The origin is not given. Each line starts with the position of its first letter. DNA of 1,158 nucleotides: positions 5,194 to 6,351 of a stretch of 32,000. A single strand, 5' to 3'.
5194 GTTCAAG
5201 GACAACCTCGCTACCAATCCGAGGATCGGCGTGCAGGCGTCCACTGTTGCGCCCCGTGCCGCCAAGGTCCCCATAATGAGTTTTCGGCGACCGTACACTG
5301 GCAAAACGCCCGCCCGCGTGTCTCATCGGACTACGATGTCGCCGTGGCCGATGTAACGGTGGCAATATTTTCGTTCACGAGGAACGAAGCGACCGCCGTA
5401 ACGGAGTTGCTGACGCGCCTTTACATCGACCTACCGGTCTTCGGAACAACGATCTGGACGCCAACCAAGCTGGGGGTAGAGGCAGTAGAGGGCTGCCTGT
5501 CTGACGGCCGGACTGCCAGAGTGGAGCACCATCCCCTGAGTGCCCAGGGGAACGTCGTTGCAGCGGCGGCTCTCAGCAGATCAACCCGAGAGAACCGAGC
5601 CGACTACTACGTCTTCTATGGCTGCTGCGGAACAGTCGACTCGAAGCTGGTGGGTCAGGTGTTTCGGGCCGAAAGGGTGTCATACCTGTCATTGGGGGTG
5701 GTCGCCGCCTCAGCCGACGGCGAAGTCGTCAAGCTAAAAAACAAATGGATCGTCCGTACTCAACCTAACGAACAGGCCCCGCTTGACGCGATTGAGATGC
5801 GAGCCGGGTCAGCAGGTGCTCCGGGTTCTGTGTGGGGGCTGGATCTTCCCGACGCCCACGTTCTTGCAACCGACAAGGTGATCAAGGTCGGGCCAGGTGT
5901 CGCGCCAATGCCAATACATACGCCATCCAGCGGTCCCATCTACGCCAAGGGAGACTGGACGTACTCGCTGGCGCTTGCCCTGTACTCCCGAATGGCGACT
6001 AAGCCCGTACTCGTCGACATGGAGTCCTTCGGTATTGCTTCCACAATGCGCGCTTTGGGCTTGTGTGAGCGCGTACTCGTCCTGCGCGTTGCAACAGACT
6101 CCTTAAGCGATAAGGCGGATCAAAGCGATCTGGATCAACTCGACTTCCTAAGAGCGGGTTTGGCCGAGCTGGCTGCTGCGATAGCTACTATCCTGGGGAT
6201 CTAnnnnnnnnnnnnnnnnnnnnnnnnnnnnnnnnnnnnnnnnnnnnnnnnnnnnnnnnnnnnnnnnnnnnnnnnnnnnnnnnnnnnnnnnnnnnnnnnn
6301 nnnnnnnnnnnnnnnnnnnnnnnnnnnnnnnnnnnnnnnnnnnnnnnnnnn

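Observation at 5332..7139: Candidate undescribed two-gene system: PNP/nucleosidase-fold enzyme plus orphan 311-aa partner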

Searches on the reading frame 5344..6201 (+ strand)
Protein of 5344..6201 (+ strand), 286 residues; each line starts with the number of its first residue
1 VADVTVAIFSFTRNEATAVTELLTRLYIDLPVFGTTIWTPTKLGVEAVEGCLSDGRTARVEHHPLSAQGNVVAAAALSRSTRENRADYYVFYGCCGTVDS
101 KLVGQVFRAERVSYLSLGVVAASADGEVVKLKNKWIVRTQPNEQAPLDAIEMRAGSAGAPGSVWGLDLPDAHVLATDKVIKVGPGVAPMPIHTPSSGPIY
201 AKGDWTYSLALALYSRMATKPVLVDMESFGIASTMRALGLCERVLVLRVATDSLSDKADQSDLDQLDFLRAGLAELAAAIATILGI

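Call 4: search_protein_families(library=padloc, proteins=[window:5344-6201:+], max_evalue=1)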
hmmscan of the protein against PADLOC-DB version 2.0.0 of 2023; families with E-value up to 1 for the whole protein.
window:5344-6201:+ (286 aa): 0 families

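Call 5: search_protein_families(library=ncbifam, proteins=[window:5344-6201:+], max_evalue=1)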
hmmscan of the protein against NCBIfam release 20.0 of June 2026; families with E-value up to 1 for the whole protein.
window:5344-6201:+ (286 aa): 4 families
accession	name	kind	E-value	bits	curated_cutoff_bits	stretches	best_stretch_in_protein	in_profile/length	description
NF004168.0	PRK05634.1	equivalog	0.00021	21.1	129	1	212-282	118-183/185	nucleosidase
TIGR03468.1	HpnG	hypoth_equivalog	0.00025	20.7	187.1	2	218-256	124-160/212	hopanoid-associated phosphorylase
TIGR03664.1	fut_nucase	equivalog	0.0013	18.5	124.7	1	68-121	44-98/228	futalosine hydrolase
NF004079.0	PRK05584.1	equivalog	0.086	12.3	169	0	66-131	48-115/232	5'-methylthioadenosine/adenosylhomocysteine nucleosidase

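Call 6: search_protein_families(library=pfam, proteins=[window:5344-6201:+], max_evalue=1)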
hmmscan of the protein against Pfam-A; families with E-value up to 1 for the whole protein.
window:5344-6201:+ (286 aa): 1 family
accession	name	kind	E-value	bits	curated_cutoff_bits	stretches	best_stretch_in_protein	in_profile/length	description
PF01048.26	PNP_UDP_1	-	0.00013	21.9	25.1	1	68-284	51-232/233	Phosphorylase superfamily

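Call 9: find_homologous_proteins(query=window:5344-6201:+)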
Query window:5344-6201:+ (286 aa): 68 proteins with E <= 0.001 among 8000 candidates.
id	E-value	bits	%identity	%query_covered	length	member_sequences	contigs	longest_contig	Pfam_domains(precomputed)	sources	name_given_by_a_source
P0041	2.6e-167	573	92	100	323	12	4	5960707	-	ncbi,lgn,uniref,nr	uniref:Nucleoside phosphorylase domain-containing protein n=1 Tax=Mycobacterium riyadhense TaxID=486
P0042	5.2e-159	546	87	100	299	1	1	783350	PF01048.27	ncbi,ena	-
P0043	2.4e-155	534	85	100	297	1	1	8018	PF01048.27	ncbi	-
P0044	3.2e-152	524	83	100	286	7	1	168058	PF01048.27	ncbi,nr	ncbi:MAG: hypothetical protein EKK34_26505 [Mycobacterium sp.]|nr:MAG: hypothetical protein EKK34_26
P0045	2.9e-151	521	81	100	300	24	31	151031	PF01048.27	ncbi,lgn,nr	ncbi:hypothetical protein A5656_30745 [Mycobacterium gordonae]|nr:hypothetical protein A5656_30745 [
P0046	1.9e-149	515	81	100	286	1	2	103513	PF01048.27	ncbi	ncbi:hypothetical protein ACX9NE_22265 [Mycobacterium sp. ML4]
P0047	4.1e-149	513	81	100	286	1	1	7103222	PF01048.27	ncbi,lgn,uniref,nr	ncbi:phosphorylase family protein [Mycobacterium camsae]|uniref:phosphorylase family protein n=1 Tax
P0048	4.3e-148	510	80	100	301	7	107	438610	-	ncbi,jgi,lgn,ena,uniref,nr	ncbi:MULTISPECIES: hypothetical protein [Mycobacterium]|uniref:Nucleoside phosphorylase domain-conta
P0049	1.4e-147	508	79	100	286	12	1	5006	-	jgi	-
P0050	9.3e-147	506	82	100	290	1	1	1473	-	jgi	jgi:hypothetical protein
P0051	1.2e-146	505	79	100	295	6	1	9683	-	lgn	-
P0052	3.7e-146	504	81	100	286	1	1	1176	-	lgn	-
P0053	8.5e-126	437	89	79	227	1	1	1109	-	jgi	jgi:nucleoside phosphorylase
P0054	8.6e-121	421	69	100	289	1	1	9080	-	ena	-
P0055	1.1e-117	410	70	100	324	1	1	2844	-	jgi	jgi:hypothetical protein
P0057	1.9e-111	390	67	100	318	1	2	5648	PF01048.27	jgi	jgi:hypothetical protein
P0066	4.2e-94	333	58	100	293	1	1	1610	PF01048.27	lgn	-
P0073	7.4e-78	280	46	100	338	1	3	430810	-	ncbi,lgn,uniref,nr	ncbi:hypothetical protein H7J87_36120 [Mycolicibacterium wolinskyi]|uniref:Nucleoside phosphorylase 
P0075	5.1e-75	271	50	100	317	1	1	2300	PF01048.27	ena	-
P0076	4.6e-74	267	47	100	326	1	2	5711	PF01048.27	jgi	jgi:hypothetical protein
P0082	9.4e-68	247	40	100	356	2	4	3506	PF01048.27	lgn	-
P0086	2.1e-63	232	45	100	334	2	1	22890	PF01048.27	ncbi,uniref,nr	ncbi:hypothetical protein [Mycobacterium sp. DBP42]|uniref:hypothetical protein n=1 Tax=Mycobacteriu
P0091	1.3e-53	200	44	99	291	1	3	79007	PF01048.27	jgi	jgi:nucleoside phosphorylase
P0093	8.2e-48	181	43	95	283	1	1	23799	PF01048.27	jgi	jgi:nucleoside phosphorylase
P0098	4.5e-42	163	40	99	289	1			PF01048.27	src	-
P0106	8.4e-38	149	41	90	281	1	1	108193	-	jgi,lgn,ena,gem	-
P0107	1.8e-37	147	40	97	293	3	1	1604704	-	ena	-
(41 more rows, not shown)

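Call 16: find_encoding_contigs(protein=P0073, flank=6000, max_places=2)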
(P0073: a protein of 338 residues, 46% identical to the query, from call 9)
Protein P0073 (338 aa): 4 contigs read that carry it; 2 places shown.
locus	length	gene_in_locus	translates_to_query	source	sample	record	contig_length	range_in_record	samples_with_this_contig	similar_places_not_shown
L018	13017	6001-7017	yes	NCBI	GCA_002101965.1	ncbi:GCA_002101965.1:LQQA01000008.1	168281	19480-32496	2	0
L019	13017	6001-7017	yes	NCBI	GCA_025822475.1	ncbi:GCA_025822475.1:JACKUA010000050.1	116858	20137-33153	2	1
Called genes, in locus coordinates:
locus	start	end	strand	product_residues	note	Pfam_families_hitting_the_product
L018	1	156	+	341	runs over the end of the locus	PF00248:Aldo_ket_red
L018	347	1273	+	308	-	PF00296:Bac_luciferase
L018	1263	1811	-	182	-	PF00440:TetR_N, PF21597:TetR_C_43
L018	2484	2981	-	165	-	-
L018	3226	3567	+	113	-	-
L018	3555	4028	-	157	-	-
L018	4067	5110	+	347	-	PF00069:Pkinase, PF07714:PK_Tyr_Ser-Thr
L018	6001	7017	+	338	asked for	-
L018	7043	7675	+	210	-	-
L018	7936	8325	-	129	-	-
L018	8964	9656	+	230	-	-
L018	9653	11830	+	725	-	-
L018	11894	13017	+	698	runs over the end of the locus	-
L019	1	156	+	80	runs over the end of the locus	PF00248:Aldo_ket_red (weak)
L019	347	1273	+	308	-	PF00296:Bac_luciferase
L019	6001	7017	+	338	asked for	-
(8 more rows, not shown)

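Call 17: find_encoding_contigs(protein=P0107, flank=6000, max_places=2)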
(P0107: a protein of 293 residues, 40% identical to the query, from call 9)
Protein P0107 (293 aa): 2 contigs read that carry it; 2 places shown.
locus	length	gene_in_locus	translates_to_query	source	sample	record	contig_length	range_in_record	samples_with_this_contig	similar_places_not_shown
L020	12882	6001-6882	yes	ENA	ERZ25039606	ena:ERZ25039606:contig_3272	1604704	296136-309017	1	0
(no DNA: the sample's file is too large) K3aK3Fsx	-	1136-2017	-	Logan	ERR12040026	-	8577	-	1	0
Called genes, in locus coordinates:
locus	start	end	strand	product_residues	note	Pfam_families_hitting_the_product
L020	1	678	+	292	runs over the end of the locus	-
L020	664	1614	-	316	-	PF13692:Glyco_trans_1_4, PF20706:GT4-conflict (weak), PF00534:Glycos_transf_1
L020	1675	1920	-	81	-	PF00067:p450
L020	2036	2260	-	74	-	-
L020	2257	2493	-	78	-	-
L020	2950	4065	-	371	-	PF03706:LPG_synthase_TM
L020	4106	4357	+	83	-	PF14076:DUF4258 (weak)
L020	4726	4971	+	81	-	-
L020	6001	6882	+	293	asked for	-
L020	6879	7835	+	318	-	-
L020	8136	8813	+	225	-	-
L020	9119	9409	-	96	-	-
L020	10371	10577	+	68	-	-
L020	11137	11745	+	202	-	-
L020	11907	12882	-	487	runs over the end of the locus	PF00239:Resolvase, PF07508:Recombinase, PF13408:Zn_ribbon_recom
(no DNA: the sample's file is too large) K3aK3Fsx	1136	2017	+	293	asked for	-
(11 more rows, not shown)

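Call 18: find_encoding_contigs(protein=P0106, flank=6000, max_places=2)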
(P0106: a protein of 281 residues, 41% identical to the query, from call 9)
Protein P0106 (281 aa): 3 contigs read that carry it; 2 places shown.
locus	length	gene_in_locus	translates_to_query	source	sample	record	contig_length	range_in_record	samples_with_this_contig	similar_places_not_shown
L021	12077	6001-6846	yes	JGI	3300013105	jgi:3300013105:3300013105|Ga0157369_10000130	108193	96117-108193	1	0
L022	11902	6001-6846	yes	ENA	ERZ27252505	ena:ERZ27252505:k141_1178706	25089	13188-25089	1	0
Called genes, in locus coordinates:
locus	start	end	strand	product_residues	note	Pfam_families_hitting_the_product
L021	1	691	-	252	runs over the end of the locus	PF13483:Lactamase_B_3, PF12706:Lactamase_B_2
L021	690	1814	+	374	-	PF01594:AI-2E_transport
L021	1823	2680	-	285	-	-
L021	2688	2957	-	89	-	-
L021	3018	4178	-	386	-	PF04851:ResIII, PF00270:DEAD, PF00271:Helicase_C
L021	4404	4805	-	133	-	PF07883:Cupin_2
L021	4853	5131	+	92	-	PF13376:OmdA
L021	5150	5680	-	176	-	PF01872:RibD_C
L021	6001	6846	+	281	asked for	-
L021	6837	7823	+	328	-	-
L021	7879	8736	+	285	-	PF04072:LCM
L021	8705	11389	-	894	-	PF02156:Glyco_hydro_26 (weak)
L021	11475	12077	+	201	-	?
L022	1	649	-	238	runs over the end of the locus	PF12706:Lactamase_B_2, PF13483:Lactamase_B_3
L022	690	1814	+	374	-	PF01594:AI-2E_transport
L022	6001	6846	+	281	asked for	-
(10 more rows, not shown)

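Call 37: search_solved_structures(query=A4, max_evalue=1, show_alignments=2)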
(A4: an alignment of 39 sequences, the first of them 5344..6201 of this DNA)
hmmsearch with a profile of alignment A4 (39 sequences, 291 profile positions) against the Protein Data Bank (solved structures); distinct sequences matched with E-value up to 1: 8.
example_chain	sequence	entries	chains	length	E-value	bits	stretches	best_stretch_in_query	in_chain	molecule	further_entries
3eei_A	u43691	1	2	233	0.037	16.5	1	211-288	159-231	5-methylthioadenosine nucleosidase/S-adenosylhomocysteine nucleosidase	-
3mms_A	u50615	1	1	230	0.078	15.4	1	217-259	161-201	5'-methylthioadenosine / S-adenosylhomocysteine nucleosidase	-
4pr3_A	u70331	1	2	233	0.097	15.1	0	60-113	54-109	5'-methylthioadenosine nucleosidase / s-adenosylhomocysteine nucleosidase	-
5dk6_A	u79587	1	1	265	0.13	14.7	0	69-113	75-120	5'-methylthioadenosine/S-adenosylhomocysteine nucleosidase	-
1zos_A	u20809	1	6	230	0.18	14.3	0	217-259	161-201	5'-methylthioadenosine / S-adenosylhomocysteine nucleosidase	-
8due_A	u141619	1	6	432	0.4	13.1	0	5-54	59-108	DnaB-like replicative helicase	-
8g0z_A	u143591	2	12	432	0.4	13.1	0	5-54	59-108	DnaB-like replicative helicase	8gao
2h8g_A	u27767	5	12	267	0.59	12.5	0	72-112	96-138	5'-Methylthioadenosine Nucleosidase | 5'-methylthioadenosine nucleosidases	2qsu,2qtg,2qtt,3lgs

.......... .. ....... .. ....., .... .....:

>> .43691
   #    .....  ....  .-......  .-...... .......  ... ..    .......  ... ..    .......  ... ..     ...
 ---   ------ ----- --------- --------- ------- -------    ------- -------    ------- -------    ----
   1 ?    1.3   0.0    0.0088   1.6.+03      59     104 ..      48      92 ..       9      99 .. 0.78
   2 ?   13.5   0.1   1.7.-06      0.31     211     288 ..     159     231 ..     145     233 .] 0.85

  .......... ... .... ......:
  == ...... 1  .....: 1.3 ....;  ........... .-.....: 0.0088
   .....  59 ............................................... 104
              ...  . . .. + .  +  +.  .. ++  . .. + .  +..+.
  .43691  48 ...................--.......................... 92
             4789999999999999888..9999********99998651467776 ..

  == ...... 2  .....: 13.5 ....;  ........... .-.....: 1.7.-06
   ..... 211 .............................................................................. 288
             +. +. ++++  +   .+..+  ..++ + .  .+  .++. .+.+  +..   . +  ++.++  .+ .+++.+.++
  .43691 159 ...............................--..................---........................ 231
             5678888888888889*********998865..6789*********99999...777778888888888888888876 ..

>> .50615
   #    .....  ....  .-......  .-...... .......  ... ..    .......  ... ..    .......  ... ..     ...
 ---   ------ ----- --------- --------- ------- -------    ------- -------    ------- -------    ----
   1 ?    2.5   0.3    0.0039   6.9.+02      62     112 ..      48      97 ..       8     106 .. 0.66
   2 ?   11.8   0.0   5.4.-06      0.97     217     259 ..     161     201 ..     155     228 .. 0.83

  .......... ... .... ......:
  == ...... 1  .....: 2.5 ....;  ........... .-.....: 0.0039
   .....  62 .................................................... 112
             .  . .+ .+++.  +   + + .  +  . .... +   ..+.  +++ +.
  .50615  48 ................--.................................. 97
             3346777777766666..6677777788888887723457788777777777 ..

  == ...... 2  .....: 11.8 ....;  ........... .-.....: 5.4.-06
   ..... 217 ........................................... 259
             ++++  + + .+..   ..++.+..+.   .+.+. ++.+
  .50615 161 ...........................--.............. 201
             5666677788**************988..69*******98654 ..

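Call 39: search_protein_families(library=pfam, proteins=[L020:6879-7832:+, L021:6837-7820:+, L020:8136-8810:+, L018:8964-9653:+, L018:9653-11827:+], max_evalue=1)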
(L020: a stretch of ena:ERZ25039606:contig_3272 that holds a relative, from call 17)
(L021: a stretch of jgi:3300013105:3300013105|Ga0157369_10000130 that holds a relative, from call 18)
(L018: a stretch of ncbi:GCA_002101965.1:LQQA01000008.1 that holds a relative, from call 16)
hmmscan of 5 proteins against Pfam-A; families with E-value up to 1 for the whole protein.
L020:6879-7832:+ (318 aa): 0 families

L021:6837-7820:+ (328 aa): 0 families

L020:8136-8810:+ (225 aa): 0 families

L018:8964-9653:+ (230 aa): 0 families

L018:9653-11827:+ (725 aa): 7 families
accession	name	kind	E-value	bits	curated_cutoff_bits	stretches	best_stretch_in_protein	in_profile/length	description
PF04380.18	BMFP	-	0.0016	19.2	37.2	1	479-508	47-76/77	Membrane fusogenic activity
PF05667.16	CCDC22_CC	-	0.0028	17.3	39.2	1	321-522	66-253/477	CCDC22 protein coiled-coil region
PF06428.16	Sec2p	-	0.064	13.7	28.5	1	483-515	52-84/92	GDP/GTP exchange factor Sec2p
PF13476.12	AAA_23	-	0.079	14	27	0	148-198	31-84/201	AAA domain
PF03961.19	FapA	-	0.13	12.3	31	0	477-549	152-223/272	Flagellar Assembly Protein A beta solenoid domain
PF10805.13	DUF2730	-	0.29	11.7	24.9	0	478-508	60-90/102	Protein of unknown function (DUF2730)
PF10234.14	Cluap1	-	0.57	10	25.8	1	300-412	131-243/268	Clusterin-associated protein-1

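Call 47: find_encoding_contigs(protein=P0091, flank=6000, max_places=2)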
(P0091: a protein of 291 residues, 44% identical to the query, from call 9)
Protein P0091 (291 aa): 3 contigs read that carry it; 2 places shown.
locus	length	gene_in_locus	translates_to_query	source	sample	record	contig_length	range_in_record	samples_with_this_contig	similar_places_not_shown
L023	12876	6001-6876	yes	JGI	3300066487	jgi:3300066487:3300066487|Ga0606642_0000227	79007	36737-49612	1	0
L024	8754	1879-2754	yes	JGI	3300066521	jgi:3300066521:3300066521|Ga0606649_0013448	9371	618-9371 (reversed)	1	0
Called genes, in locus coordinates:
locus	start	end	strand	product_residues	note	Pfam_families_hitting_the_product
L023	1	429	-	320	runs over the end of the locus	PF06089:Asparaginase_II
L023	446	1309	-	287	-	PF03881:Fructosamin_kin, PF01636:APH, PF19974:TCAD9 (weak)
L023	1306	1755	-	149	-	PF01451:LMWPc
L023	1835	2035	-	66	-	PF00313:CSD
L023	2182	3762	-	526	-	-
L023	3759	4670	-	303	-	PF00005:ABC_tran, PF13304:AAA_21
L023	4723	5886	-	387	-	PF01139:RtcB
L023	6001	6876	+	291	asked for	PF01048:PNP_UDP_1 (faint)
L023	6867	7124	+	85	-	-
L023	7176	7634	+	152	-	-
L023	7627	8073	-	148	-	PF00583:Acetyltransf_1, PF13508:Acetyltransf_7, PF13673:Acetyltransf_10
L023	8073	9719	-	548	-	PF00501:AMP-binding, PF13193:AMP-binding_C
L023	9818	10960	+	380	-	PF00144:Beta-lactamase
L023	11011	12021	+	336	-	PF13401:AAA_22 (faint), PF01978:TrmB (faint)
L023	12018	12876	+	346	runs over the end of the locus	PF13191:AAA_16 (weak), PF20703:nSTAND1 (weak)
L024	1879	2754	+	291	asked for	PF01048:PNP_UDP_1 (faint)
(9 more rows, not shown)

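Call 48: find_homologous_proteins(query=L020:6879-7832:+)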
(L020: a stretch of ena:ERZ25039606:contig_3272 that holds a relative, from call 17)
Query L020:6879-7832:+ (318 aa): 8 proteins with E <= 0.001 among 8000 candidates.
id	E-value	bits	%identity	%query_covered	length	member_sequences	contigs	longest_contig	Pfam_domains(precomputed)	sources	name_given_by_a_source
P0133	1.3e-198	677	100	100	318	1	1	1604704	-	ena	-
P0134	1.7e-163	562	86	99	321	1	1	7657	-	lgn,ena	-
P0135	4.5e-162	557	85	100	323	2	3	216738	-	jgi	jgi:hypothetical protein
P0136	5.3e-159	547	85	100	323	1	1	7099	-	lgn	-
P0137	3.8e-151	521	83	100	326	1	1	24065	-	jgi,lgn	jgi:hypothetical protein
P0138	1.2e-148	513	79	100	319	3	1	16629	-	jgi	jgi:hypothetical protein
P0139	1.2e-138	480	82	91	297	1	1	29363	-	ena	-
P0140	3.0e-51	193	42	98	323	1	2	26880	-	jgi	jgi:hypothetical protein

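Call 79: search_protein_families(library=phrogs, proteins=[window:5344-6201:+, L020:6879-7832:+], max_evalue=1)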
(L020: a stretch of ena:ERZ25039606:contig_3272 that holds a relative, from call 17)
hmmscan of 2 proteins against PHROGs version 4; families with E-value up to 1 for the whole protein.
window:5344-6201:+ (286 aa): 0 families

L020:6879-7832:+ (318 aa): 0 families

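Call 86: search_protein_families(library=padloc, alignment_id=A4, max_evalue=0.1)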
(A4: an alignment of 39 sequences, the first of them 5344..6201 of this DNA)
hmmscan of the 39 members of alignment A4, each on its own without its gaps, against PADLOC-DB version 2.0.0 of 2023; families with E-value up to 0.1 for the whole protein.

A. member 1, window:5344-6201:+ (286 aa): 0 families

B. families by the number of members that match (of 39 scanned): 1 family
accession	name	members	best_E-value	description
PDLC03551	REase_II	1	0.041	Type II restriction enzyme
